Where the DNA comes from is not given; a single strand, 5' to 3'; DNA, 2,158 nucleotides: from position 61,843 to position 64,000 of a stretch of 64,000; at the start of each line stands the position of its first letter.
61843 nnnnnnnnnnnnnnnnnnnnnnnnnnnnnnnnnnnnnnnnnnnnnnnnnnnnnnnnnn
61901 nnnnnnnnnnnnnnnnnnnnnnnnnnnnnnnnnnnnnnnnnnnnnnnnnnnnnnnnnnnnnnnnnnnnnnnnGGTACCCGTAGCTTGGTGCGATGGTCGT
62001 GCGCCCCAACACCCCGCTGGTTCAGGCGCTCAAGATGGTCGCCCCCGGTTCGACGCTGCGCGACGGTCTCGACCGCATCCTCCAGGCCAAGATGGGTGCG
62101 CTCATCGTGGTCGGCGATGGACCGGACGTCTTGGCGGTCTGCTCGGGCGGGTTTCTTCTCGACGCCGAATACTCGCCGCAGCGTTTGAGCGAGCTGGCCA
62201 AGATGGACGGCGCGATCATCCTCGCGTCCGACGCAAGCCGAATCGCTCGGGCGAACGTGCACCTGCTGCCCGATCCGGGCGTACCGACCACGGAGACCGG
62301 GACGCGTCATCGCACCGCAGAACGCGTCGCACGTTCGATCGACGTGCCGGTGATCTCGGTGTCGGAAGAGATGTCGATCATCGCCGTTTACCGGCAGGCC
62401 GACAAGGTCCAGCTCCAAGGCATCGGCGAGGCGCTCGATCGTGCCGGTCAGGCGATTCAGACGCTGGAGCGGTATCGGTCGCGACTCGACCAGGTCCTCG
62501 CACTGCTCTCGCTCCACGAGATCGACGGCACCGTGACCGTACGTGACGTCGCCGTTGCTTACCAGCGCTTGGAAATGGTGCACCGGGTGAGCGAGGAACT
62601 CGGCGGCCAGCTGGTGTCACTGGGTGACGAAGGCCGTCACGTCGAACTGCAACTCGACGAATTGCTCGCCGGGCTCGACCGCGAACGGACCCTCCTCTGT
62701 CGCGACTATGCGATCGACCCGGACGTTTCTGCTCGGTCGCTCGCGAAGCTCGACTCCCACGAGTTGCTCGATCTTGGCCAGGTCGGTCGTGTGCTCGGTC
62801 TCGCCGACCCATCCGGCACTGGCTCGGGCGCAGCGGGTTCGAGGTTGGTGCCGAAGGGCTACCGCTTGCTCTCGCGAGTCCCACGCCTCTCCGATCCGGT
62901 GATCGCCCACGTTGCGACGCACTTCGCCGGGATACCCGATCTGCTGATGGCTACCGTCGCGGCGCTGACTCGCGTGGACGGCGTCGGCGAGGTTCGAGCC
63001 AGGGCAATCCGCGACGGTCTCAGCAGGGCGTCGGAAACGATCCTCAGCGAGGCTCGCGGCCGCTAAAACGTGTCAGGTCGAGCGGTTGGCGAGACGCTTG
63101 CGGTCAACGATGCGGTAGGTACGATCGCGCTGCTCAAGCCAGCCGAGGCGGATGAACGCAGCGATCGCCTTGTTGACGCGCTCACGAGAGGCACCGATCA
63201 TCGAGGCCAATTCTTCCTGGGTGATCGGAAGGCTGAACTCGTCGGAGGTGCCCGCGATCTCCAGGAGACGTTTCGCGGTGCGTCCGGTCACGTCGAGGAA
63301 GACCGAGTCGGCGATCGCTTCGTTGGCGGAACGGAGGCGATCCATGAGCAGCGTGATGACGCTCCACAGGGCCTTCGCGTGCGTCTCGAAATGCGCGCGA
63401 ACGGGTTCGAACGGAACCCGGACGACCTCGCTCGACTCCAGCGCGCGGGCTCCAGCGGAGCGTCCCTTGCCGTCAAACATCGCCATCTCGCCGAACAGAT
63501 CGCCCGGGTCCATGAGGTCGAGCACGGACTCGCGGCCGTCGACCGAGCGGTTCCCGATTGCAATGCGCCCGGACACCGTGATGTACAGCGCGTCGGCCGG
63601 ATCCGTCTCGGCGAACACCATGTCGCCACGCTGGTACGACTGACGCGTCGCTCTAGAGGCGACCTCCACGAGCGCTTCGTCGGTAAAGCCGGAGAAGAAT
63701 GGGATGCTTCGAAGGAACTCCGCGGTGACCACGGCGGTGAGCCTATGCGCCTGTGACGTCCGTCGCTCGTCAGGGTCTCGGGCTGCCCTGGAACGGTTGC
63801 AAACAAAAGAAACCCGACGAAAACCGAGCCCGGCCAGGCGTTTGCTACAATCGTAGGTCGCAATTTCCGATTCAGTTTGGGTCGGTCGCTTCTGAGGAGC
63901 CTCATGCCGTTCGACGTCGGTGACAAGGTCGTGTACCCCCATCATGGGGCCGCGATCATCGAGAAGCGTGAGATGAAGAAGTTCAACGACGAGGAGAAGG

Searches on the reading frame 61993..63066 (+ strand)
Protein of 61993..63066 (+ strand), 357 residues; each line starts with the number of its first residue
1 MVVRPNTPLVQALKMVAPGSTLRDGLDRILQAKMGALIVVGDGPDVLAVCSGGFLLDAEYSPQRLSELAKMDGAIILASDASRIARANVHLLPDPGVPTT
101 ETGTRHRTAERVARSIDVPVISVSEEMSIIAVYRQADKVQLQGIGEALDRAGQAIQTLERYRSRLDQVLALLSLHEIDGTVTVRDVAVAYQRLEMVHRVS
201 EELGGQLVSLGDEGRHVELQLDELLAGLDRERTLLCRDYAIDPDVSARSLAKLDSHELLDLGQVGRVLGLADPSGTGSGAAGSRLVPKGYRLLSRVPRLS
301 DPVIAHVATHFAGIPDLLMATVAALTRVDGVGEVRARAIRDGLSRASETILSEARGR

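Call 18: search_protein_families(library=pfam, proteins=[window:61993-63066:+], max_evalue=0.01)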
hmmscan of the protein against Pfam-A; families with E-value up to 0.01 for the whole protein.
window:61993-63066:+ (357 aa): 5 families
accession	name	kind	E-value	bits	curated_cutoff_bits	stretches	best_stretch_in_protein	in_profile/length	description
PF10635.14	DisA-linker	-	7.8e-39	133.1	25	1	142-272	2-137/142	DisA bacterial checkpoint controller linker region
PF02457.21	DAC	-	4e-26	91.4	27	1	24-135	2-116/119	DisA bacterial checkpoint controller nucleotide-binding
PF12826.13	HHH_2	-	0.00058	20.4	27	1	307-341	19-53/64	Helix-hairpin-helix motif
PF00633.29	HHH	-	0.0023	18.1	24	0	320-341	8-29/30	Helix-hairpin-helix motif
PF14520.12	HHH_5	-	0.0067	17.3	27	0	315-343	27-55/57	Helix-hairpin-helix domain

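Call 22: find_encoding_contigs(protein=window:61993-63066:+, flank=10000, max_places=4)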
Protein window:61993-63066:+ (357 aa): 1 contig read that carries it; 1 place shown.
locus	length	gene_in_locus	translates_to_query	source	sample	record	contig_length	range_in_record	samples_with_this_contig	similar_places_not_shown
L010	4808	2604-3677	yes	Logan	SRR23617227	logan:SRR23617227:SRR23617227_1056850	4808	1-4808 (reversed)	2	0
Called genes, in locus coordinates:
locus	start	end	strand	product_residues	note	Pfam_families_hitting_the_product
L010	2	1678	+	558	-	?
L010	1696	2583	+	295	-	PF00106:adh_short, PF13561:adh_short_C2, PF00106:adh_short, PF13561:adh_short_C2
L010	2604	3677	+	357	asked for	PF02457:DAC, PF10635:DisA-linker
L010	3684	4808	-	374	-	?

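Call 41: find_homologous_proteins(query=window:61993-63066:+, max_evalue=1e-40)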
Query window:61993-63066:+ (357 aa): 7957 proteins with E <= 1e-40 among 8000 candidates; the best 120 are listed.
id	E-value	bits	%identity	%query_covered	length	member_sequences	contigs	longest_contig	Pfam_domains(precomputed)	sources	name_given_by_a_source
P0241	9.5e-215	730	98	100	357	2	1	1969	PF10635.15,PF02457.22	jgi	jgi:diadenylate cyclase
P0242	3.8e-133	462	64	100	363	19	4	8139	PF10635.15,PF02457.22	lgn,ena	-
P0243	4.3e-133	462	64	100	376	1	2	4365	PF10635.15,PF02457.22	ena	-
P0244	1.1e-132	460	64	100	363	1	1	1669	PF10635.15,PF02457.22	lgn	-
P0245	3.0e-130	452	63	99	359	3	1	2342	PF10635.15,PF02457.22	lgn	-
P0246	2.3e-129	449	65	97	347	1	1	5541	PF12826.14,PF10635.15,PF02457.22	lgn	-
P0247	8.0e-128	444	65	97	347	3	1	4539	PF12826.14,PF10635.15,PF02457.22,PF00633.30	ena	-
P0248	1.3e-126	440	63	97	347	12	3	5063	PF12826.14,PF10635.15,PF02457.22,PF00633.30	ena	-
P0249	6.4e-126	438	64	96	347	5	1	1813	PF12826.14,PF10635.15,PF02457.22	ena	-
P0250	3.0e-125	436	64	95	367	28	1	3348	PF12826.14,PF10635.15,PF02457.22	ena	-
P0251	3.5e-125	436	63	97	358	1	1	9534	PF12826.14,PF10635.15,PF14520.13,PF02457.22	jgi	jgi:diadenylate cyclase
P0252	5.5e-124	432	61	98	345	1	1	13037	PF10635.15,PF02457.22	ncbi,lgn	-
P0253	5.0e-123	429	64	94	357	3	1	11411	PF12826.14,PF10635.15,PF14520.13,PF02457.22,PF00633.30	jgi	jgi:diadenylate cyclase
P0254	7.3e-123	428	63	100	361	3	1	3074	PF10635.15,PF02457.22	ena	-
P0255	3.3e-122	426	61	96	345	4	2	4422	PF12826.14,PF10635.15,PF02457.22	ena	-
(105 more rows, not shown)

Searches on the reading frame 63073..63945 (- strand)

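Call 18: search_protein_families(library=pfam, proteins=[window:63073-63945:-], max_evalue=0.01)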
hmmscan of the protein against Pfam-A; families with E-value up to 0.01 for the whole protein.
window:63073-63945:- (290 aa): 4 families
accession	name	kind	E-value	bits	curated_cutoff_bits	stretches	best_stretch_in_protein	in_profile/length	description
PF00027.35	cNMP_binding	-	3.6e-22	78.6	27.5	1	102-188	2-88/89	Cyclic nucleotide-binding domain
PF13545.12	HTH_Crp_2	-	2e-16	60.1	27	1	222-287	2-69/70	Crp-like helix-turn-helix domain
PF25213.1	HVO_A0261_N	-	7.3e-05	23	35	1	240-279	24-63/86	HVO_A0261 N-terminal domain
PF12802.13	MarR_2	-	0.0047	17.5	27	0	236-273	20-53/61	MarR family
